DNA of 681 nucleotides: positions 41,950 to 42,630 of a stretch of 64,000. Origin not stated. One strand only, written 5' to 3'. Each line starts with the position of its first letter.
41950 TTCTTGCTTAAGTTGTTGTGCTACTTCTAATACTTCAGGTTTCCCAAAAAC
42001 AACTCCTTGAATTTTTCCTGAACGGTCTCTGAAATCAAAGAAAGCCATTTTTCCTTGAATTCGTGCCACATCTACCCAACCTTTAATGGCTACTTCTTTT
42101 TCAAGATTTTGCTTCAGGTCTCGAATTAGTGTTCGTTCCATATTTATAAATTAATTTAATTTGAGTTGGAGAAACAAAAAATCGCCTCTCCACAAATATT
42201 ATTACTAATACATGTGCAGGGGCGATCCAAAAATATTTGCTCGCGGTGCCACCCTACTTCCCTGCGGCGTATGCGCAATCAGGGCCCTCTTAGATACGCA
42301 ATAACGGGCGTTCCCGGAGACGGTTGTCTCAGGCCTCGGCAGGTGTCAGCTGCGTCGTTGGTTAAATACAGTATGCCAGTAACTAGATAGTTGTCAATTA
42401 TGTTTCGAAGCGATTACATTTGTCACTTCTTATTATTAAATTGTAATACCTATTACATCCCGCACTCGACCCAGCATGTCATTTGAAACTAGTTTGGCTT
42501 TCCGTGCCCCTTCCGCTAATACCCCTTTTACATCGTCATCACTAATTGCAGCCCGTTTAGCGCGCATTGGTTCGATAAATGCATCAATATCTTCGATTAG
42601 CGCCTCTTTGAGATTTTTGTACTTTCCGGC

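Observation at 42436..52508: Ten-kb uninterrupted minus-strand gene array bounded by a RAYT insertion and the T-box-aspS unit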

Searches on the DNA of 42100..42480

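Call 9: search_rna_families(source=window, start=42100, end=42480, threshold=evalue, max_evalue=10, show_alignments=2)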
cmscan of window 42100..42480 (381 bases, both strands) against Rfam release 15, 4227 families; matches with E-value up to 10: 4.
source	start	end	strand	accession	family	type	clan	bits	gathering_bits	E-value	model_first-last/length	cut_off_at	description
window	42215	42367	-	RF00230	T-box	Cis-reg; leader;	-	38.2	93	3.8e-07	1-219/219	no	T-box leader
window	42157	42201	-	RF03189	mir-1175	Gene; miRNA;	-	21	51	0.021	1-72/72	no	mir-1175 microRNA precursor family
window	42147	42206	-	RF03507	mir-4429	Gene; miRNA;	-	14.9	97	1.4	1-73/73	no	mir-4429 microRNA precursor family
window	42199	42357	+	RF00457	IRES_mnt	Cis-reg; IRES;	-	8.8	100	7.2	1-203/203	no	Mnt IRES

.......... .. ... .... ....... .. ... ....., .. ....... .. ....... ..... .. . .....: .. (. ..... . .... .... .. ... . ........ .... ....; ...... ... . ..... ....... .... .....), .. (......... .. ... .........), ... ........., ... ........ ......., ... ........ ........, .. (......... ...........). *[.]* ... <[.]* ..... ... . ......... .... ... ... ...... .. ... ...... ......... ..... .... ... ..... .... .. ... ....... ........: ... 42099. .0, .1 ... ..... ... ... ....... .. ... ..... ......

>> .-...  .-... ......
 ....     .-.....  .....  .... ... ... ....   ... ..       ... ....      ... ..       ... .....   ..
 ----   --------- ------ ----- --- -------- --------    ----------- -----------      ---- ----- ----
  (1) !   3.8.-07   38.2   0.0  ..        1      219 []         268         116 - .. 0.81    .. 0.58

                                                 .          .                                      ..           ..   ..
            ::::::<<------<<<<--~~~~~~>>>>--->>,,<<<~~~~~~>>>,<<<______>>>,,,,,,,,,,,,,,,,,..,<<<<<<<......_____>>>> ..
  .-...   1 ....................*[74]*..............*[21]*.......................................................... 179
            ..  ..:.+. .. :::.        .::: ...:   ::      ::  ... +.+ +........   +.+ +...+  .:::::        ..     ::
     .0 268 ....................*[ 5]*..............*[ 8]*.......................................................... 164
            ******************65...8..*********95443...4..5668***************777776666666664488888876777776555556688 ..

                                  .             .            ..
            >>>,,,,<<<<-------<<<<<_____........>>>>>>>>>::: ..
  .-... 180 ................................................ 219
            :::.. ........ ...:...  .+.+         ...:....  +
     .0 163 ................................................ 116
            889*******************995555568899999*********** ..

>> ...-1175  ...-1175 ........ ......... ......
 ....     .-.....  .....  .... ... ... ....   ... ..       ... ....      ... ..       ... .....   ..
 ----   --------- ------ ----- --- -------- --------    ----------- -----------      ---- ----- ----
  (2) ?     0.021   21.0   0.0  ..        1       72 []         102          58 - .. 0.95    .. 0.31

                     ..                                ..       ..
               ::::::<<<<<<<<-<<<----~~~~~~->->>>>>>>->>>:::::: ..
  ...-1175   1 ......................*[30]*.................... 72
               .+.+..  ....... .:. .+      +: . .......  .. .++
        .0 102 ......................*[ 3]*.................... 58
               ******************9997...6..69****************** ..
